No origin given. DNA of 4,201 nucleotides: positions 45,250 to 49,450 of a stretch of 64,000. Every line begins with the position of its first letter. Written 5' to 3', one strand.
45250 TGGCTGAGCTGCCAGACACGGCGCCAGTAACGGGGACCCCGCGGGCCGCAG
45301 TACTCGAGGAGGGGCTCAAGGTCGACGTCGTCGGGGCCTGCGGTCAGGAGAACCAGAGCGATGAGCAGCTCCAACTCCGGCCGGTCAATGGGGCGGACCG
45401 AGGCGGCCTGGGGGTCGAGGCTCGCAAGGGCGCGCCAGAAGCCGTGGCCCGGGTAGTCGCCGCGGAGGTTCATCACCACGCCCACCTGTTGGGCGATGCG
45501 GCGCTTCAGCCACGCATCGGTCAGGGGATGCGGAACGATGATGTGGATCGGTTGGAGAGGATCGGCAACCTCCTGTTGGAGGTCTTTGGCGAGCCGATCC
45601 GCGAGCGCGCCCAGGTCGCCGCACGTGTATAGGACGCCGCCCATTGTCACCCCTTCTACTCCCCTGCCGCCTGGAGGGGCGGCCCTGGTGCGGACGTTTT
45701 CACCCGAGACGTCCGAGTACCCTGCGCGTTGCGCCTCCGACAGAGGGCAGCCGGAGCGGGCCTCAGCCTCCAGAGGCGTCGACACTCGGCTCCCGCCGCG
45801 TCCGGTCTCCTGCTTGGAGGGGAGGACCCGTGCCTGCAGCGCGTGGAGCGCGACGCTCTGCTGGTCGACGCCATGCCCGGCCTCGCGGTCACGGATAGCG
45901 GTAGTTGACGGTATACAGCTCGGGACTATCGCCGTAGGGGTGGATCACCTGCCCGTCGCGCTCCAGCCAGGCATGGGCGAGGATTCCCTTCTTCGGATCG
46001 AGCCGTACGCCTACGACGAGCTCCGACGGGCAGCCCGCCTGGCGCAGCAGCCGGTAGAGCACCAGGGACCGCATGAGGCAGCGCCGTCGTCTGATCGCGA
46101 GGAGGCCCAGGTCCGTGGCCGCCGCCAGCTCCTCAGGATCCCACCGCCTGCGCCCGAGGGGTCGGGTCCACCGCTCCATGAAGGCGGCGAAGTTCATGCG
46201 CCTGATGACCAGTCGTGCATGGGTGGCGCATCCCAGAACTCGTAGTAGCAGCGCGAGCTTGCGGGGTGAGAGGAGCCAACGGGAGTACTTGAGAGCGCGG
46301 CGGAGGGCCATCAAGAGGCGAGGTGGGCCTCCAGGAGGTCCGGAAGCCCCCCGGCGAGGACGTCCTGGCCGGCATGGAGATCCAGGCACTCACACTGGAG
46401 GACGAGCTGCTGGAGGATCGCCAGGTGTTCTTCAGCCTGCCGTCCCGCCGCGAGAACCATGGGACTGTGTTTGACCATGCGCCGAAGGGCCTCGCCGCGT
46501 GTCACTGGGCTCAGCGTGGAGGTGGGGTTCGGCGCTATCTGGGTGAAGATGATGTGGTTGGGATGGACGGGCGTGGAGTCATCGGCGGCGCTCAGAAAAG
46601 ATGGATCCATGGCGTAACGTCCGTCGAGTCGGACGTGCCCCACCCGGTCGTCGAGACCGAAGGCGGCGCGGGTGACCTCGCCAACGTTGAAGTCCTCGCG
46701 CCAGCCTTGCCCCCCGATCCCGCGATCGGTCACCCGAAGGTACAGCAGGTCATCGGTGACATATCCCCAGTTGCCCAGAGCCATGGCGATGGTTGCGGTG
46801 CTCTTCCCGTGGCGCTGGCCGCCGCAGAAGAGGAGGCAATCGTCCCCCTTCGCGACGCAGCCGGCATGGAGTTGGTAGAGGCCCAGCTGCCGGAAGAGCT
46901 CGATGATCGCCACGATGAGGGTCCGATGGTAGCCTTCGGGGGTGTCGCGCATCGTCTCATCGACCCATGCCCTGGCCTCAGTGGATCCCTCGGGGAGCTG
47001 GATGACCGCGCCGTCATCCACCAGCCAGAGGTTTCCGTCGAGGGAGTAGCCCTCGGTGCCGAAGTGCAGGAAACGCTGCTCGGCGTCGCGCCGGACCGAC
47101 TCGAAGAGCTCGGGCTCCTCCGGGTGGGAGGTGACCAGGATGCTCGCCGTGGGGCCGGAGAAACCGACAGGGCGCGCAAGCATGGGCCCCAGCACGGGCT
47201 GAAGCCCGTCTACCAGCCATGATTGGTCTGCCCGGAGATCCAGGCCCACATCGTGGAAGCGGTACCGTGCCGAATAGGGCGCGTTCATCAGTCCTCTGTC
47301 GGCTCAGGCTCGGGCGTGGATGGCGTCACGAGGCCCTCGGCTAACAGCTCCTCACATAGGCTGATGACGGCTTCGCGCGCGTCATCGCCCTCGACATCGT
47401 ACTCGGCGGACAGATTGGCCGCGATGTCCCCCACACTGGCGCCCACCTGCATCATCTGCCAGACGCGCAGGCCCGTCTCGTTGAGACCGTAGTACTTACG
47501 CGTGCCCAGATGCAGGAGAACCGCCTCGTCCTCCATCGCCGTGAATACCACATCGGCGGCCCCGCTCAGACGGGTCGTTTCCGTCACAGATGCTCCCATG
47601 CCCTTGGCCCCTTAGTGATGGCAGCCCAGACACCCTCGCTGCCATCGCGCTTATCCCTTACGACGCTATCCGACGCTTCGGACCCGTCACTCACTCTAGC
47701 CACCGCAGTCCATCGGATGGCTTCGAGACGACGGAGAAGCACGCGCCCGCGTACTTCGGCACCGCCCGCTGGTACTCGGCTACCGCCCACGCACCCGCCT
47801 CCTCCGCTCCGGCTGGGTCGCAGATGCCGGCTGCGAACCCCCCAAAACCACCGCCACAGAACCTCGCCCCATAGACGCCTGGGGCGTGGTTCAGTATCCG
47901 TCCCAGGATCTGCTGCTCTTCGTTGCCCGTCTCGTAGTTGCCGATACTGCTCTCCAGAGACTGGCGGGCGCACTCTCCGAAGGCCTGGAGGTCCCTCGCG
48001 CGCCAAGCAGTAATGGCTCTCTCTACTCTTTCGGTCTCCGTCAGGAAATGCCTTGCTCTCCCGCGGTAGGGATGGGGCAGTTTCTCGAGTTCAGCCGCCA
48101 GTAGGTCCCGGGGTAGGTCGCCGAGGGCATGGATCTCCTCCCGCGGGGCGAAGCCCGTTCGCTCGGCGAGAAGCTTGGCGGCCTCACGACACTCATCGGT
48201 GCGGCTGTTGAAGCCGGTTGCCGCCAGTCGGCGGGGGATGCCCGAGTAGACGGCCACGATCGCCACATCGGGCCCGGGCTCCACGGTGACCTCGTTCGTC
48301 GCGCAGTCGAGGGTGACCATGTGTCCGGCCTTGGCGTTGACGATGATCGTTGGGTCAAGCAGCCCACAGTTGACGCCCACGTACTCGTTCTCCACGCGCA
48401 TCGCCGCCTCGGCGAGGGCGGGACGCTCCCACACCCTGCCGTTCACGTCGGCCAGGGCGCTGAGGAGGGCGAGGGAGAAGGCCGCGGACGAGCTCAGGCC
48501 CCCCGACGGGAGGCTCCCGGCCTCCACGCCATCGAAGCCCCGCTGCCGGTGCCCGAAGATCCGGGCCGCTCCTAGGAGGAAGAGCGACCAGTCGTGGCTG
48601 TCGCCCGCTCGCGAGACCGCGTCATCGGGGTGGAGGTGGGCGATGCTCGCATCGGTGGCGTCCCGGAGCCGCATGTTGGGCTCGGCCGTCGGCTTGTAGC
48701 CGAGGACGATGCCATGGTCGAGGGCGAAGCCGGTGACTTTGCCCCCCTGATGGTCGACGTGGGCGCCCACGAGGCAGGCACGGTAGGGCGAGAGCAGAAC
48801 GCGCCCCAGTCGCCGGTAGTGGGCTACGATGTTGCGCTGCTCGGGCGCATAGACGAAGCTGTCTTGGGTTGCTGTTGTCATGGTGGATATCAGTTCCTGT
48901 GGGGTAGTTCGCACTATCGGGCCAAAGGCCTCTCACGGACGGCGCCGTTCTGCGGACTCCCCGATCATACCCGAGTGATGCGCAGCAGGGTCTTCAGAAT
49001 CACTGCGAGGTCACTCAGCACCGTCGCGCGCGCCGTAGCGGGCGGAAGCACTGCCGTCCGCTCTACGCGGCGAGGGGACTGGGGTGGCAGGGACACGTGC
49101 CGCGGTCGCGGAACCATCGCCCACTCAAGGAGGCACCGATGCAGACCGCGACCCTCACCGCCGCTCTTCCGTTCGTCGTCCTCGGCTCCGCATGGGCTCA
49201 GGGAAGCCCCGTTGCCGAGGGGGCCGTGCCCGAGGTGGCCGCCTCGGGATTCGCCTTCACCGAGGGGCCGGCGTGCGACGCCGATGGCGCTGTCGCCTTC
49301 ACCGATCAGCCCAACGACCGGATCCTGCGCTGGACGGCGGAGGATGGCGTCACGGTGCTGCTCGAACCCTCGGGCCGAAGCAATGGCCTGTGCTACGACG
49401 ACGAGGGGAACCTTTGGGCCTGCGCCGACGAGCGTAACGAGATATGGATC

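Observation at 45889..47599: Cyclase-less, precursor-less lasso-type module: PqqD/RRE - HPr-kinase-like - B2 protease, wedged between a GHMP kinase and recCBD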

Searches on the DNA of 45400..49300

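Call 108: search_rna_families(source=window, start=45400, end=49300, threshold=evalue, max_evalue=1)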
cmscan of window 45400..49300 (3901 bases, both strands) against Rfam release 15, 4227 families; matches with E-value up to 1: 0.
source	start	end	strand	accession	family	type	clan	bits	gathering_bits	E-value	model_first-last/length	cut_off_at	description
